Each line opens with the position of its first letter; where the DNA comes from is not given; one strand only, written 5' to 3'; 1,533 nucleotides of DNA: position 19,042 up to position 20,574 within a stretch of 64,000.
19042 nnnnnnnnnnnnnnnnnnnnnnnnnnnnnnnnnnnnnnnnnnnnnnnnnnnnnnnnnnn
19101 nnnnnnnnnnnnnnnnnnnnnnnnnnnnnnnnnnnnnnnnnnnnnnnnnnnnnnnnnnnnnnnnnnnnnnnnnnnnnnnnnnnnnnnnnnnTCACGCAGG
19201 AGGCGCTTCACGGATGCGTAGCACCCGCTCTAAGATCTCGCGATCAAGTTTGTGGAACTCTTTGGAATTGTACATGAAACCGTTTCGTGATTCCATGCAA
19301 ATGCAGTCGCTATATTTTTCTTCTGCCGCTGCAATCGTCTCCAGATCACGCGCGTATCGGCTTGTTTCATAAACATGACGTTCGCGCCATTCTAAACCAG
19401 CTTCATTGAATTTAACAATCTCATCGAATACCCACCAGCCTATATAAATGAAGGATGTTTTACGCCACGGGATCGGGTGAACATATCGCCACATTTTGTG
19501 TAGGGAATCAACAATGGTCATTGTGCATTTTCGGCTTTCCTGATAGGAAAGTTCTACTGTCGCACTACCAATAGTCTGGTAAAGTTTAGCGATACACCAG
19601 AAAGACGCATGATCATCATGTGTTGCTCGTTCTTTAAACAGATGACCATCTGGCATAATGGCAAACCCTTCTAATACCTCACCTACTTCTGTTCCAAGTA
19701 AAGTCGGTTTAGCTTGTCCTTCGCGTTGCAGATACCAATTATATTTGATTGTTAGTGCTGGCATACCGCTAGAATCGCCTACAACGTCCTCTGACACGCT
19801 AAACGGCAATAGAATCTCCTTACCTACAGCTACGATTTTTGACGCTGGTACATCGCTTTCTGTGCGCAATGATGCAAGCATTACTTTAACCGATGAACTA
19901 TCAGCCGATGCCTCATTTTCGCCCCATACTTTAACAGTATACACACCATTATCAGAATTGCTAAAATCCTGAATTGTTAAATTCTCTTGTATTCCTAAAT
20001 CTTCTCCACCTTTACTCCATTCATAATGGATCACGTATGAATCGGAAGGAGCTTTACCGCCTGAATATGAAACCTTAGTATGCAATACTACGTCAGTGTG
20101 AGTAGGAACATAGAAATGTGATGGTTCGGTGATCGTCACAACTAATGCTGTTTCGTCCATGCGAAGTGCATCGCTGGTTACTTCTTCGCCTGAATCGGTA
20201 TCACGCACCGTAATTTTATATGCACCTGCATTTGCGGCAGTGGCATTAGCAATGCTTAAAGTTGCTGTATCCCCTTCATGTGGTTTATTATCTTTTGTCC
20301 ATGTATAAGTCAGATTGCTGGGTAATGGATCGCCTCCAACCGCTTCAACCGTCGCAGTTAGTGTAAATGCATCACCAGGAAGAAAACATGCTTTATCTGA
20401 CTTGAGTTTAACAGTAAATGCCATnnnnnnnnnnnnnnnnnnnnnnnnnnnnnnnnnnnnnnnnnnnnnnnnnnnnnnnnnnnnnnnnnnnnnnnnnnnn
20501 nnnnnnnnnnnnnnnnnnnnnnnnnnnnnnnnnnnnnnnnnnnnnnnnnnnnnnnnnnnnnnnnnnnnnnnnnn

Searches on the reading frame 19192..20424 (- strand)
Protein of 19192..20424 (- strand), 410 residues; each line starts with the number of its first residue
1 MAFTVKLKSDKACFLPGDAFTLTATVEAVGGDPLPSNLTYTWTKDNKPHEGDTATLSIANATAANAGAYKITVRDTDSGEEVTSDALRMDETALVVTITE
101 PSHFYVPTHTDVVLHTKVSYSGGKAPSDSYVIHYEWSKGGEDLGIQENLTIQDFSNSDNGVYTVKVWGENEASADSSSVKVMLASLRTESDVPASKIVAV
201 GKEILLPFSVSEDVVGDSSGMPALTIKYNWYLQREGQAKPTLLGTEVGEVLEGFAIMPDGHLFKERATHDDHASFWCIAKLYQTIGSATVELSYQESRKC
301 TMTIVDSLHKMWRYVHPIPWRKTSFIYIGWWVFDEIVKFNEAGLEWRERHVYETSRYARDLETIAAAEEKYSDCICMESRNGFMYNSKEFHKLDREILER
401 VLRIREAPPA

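Call 3: search_protein_families(library=pfam, proteins=[window:19192-20424:-], max_evalue=0.01)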
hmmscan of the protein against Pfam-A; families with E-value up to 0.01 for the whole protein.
window:19192-20424:- (410 aa): 8 families
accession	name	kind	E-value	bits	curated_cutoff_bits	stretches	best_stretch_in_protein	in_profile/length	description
PF13927.12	Ig_3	-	2.6e-10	41.1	30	1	14-73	13-76/78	Immunoglobulin domain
PF07686.23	V-set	-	1.4e-07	32.1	26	0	149-179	75-104/109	Immunoglobulin V-set domain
PF07679.22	I-set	-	2e-07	31.4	23.7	0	49-81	51-82/90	Immunoglobulin I-set domain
PF13895.12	Ig_2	-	3.1e-07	31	27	0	31-79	25-69/79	Immunoglobulin domain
PF00801.26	PKD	-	1.5e-06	28.6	23.5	0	9-83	6-73/80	PKD domain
PF22352.2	K319L-like_PKD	-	2.2e-06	28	27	1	110-182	5-83/84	K319L-like, PKD domain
PF00047.31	ig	-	0.0015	19.3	21.8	0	15-81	6-78/81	Immunoglobulin domain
PF20418.3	Herpes_gE_N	-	0.0048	17.2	24.5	0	145-179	89-123/129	Alphaherpesvirus glycoprotein E N-terminal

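Call 4: search_protein_families(library=phrogs, proteins=[window:19192-20424:-], max_evalue=0.001)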
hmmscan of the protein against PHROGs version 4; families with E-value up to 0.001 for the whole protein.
window:19192-20424:- (410 aa): 10 families
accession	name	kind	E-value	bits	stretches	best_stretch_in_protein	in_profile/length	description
phrog_1149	-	head and packaging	8.8e-63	213.5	1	1-393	745-1146/1150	Hoc-like head decoration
phrog_14282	-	head and packaging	2.5e-21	77.6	1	311-390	5-81/246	Hoc-like head decoration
phrog_11091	-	head and packaging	2.4e-20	74.2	1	311-392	5-83/167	Hoc-like head decoration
phrog_2973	-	head and packaging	8.2e-17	62.6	2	2-92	109-193/310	Hoc-like head decoration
phrog_3995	-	tail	1.5e-13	51.7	2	17-143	139-247/294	tail protein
phrog_9703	-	head and packaging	2.8e-09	37.4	1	316-392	1-74/502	head decoration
phrog_4069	-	head and packaging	3.3e-07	31.4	1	3-83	34-108/116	Hoc-like head decoration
phrog_158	-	tail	3.8e-07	30.8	1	21-86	182-246/376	major tail protein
phrog_9239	-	tail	2.2e-05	24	0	17-98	317-394/741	tail tubular protein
phrog_853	-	tail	0.00067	19.9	0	16-81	178-239/254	major tail protein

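Call 9: search_solved_structures(query=window:19192-20424:-, max_evalue=0.001, show_alignments=2)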
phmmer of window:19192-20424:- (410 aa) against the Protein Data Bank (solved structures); distinct sequences matched with E-value up to 0.001: 5.
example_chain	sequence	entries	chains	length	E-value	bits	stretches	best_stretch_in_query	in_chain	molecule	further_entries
3shs_A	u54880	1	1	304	8.1e-127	426.4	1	1-305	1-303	Hoc head outer capsid protein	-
5vf3_Z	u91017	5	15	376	6.9e-15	57.8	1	313-386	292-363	Highly immunogenic outer capsid protein | Hoc, highly immunogenic outer capsid protein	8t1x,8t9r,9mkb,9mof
9ncf_S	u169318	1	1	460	1.6e-10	43.4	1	39-106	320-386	Immunoglobulin-like domain protein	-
5lxk_A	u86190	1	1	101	1.8e-05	26.8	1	18-86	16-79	Decoration protein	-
8zvi_a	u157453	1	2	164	0.0001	24.3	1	18-85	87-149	Decoration protein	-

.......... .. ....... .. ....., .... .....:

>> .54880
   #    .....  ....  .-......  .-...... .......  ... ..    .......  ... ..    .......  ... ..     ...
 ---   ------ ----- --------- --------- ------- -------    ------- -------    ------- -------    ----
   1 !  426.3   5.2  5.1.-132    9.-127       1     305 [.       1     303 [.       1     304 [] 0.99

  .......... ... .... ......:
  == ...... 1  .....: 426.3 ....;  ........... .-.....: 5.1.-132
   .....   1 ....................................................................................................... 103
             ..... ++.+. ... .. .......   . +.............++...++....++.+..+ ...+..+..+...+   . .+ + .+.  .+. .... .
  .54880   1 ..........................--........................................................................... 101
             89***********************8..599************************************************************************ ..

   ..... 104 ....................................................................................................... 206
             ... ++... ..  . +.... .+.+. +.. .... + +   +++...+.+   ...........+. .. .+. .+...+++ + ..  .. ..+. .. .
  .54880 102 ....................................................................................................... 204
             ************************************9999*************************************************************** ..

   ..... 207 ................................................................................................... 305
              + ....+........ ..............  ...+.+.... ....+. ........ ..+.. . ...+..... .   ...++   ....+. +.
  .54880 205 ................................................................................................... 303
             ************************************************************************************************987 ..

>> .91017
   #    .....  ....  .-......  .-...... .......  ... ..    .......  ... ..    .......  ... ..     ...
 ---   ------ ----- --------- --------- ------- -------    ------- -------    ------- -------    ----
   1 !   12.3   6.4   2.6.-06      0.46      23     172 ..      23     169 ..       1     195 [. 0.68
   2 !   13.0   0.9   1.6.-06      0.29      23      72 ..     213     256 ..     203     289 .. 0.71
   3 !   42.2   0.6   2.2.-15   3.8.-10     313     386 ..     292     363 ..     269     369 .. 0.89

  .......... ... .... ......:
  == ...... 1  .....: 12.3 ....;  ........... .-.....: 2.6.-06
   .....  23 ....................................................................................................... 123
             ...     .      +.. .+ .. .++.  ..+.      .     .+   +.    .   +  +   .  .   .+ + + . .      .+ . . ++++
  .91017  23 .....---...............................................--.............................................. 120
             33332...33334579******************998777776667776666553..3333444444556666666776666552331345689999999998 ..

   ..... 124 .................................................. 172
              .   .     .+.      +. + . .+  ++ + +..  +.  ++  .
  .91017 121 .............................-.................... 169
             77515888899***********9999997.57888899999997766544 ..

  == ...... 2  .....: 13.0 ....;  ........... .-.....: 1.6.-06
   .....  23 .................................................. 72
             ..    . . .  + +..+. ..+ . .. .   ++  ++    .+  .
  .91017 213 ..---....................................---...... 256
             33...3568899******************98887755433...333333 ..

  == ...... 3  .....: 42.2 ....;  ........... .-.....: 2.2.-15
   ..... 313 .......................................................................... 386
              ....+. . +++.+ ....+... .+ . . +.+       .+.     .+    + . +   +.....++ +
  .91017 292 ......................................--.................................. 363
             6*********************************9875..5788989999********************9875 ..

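Call 63: find_homologous_proteins(query=window:19192-20424:-, max_evalue=1e-20)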
Query window:19192-20424:- (410 aa): 54 proteins with E <= 1e-20 among 5914 candidates.
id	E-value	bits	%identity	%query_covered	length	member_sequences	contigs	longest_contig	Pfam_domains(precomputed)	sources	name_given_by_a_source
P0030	1.4e-266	902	94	100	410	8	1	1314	PF07679.23,PF13895.13,PF00801.27,PF07686.24,PF13927.13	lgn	-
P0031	1.1e-234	797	83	100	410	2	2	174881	PF07679.23,PF13895.13,PF00801.27,PF07686.24,PF13927.13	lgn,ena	-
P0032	3.8e-223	759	78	100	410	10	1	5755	PF13895.13,PF07686.24,PF13927.13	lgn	-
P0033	1.9e-208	710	74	100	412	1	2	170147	PF07679.23,PF13895.13,PF00801.27,PF13927.13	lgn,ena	-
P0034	1.1e-206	704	74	100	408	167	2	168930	PF07679.23,PF13895.13,PF00801.27,PF07686.24,PF13927.13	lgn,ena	-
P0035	1.9e-206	704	74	100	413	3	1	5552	PF07679.23,PF13895.13,PF00801.27,PF07686.24,PF13927.13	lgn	-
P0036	2.3e-206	703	73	100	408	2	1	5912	PF07679.23,PF13895.13,PF00801.27,PF07686.24,PF13927.13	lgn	-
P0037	2.5e-206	703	73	100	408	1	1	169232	PF07679.23,PF13895.13,PF00801.27,PF07686.24,PF13927.13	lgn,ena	-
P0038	2.6e-206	703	74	100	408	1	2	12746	PF07679.23,PF13895.13,PF00801.27,PF07686.24,PF13927.13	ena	-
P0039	2.7e-206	703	73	100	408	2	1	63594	PF07679.23,PF13895.13,PF00801.27,PF07686.24,PF13927.13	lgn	-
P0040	3.6e-206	703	75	100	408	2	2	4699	PF07679.23,PF13895.13,PF00801.27,PF07686.24,PF13927.13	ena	-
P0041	4.8e-206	702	73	100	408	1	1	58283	PF07679.23,PF13895.13,PF00801.27,PF07686.24,PF13927.13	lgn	-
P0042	5.5e-206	702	74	100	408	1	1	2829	PF07679.23,PF13895.13,PF00801.27,PF07686.24,PF13927.13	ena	-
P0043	6.0e-206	702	73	100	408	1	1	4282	PF07679.23,PF13895.13,PF00801.27,PF07686.24,PF13927.13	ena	-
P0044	7.3e-206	702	73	100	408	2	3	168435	PF07679.23,PF13895.13,PF00801.27,PF07686.24,PF13927.13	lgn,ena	-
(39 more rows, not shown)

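Call 76: predict_structure(alignment_id=A2)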
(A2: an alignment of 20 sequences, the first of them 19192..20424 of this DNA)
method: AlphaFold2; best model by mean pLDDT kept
length: 410 residues; sequences in the alignment: 20
mean_pLDDT: 91.3   pTM: 0.71
mean pLDDT of the five models: 91.3, 90.4, 89.1, 89.1, 87.1
residues with pLDDT >= 90: 306; 70-90: 93; 50-70: 8; < 50: 3
segments of 3 or more residues with pLDDT < 50: none
pLDDT, mean of each block of 10 residues (from residue 1): 89 95 91 85 94 92 95 91 94 95 92 96 93 95 95 94 96 96 95 94 95 91 95 94 95 94 95 97 91 96 91 85 88 92 90 92 91 86 84 84 54
secondary structure, 60 per line:
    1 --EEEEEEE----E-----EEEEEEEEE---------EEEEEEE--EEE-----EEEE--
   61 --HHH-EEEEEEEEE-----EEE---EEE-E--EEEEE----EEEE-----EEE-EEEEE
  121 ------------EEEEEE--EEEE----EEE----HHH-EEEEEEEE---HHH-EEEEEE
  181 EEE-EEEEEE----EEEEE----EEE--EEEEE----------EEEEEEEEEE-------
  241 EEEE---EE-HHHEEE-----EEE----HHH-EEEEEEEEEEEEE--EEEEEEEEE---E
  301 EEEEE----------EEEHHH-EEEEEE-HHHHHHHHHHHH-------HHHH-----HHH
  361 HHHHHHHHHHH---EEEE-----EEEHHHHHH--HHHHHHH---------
elements in order: E3-9 E20-28 E38-44 E47-49 E55-58 E67-75 E81-83 E87-89 E94-98 E103-106 E112-114 E116-120 E133-138 E141-144 E149-151 E160-167 E175-183 E185-190 E195-199 E204-206 E209-213 E224-233 E241-244 E254-256 E262-264 E273-285 E288-296 E300-305 E316-318 E323-328 H330-341 H349-352 H358-371 E375-378 E384-386 H387-392 H395-401

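Call 79: fold_search(model_id=the predicted structure, library=pdb)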
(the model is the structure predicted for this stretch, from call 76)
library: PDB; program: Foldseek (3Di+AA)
matches with E <= 10: 1999; with E <= 0.001: 1165
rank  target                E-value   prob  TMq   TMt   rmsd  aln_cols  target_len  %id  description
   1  3shs                  4.3e-49  1.00  0.71  0.95   1.6       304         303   62  Three N-terminal domains of the bacteriophage RB49 Highly Immunogenic Outer Capsid protein (Hoc) (released 2011-06-29)
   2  5xwx_A                3.1e-16  1.00  0.32  0.34  18.3       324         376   14  Crystal structure of the four N-terminal immunoglogulin domains of Sidekick-1 protein (released 2018-08-29)
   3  5xx0_A                3.7e-16  1.00  0.31  0.34  18.5       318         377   16  Crystal structure of the four N-terminal immunoglogulin domains of Sidekick-2 protein (released 2018-08-29)
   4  4u7m                  6.1e-16  1.00  0.25  0.33  13.0       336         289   16  LRIG1 extracellular domain: Structure and Function Analysis (released 2015-04-08)
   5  5k6z_A                6.4e-16  1.00  0.30  0.33  18.3       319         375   14  Sidekick chimera containing sidekick-2 immunoglobulin domains 1-2 and sidekick-1 immunoglobulin domains 3-4 (released 2016-09-28)
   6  5k6x_B                1.1e-15  1.00  0.29  0.32  18.2       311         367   15  Sidekick-2 immunoglobulin domains 1-4, crystal form 1 (released 2016-09-28)
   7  5k6u_A                1.4e-15  1.00  0.32  0.34  18.5       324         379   14  Sidekick-1 immunoglobulin domains 1-4, crystal form 1 (released 2016-09-28)
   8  5k6x_A                1.5e-15  1.00  0.31  0.34  18.0       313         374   16  Sidekick-2 immunoglobulin domains 1-4, crystal form 1 (released 2016-09-28)
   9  2rik                  1.7e-15  1.00  0.32  0.41  10.0       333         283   14  I-band fragment I67-I69 from titin (released 2008-01-22)
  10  5k6w_A                1.7e-15  1.00  0.34  0.30  28.1       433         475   11  Sidekick-1 immunoglobulin domains 1-5 (released 2016-09-28)
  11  5xx0_B                2.3e-15  1.00  0.31  0.34  18.1       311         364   17  Crystal structure of the four N-terminal immunoglogulin domains of Sidekick-2 protein (released 2018-08-29)
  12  2rjm                  2.3e-15  1.00  0.32  0.42  10.2       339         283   15  3Ig structure of titin domains I67-I69 E-to-A mutated variant (released 2008-01-22)
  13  3laf_A                3.4e-15  1.00  0.29  0.31  19.0       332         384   14  Structure of DCC, a netrin-1 receptor (released 2011-03-02)
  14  5k6z_B                3.6e-15  1.00  0.28  0.29  18.3       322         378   13  Sidekick chimera containing sidekick-2 immunoglobulin domains 1-2 and sidekick-1 immunoglobulin domains 3-4 (released 2016-09-28)
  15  5o5g                  6.3e-15  1.00  0.35  0.37   9.9       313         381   15  Robo1 Ig1 to 4 crystal form 1 (released 2018-01-17)
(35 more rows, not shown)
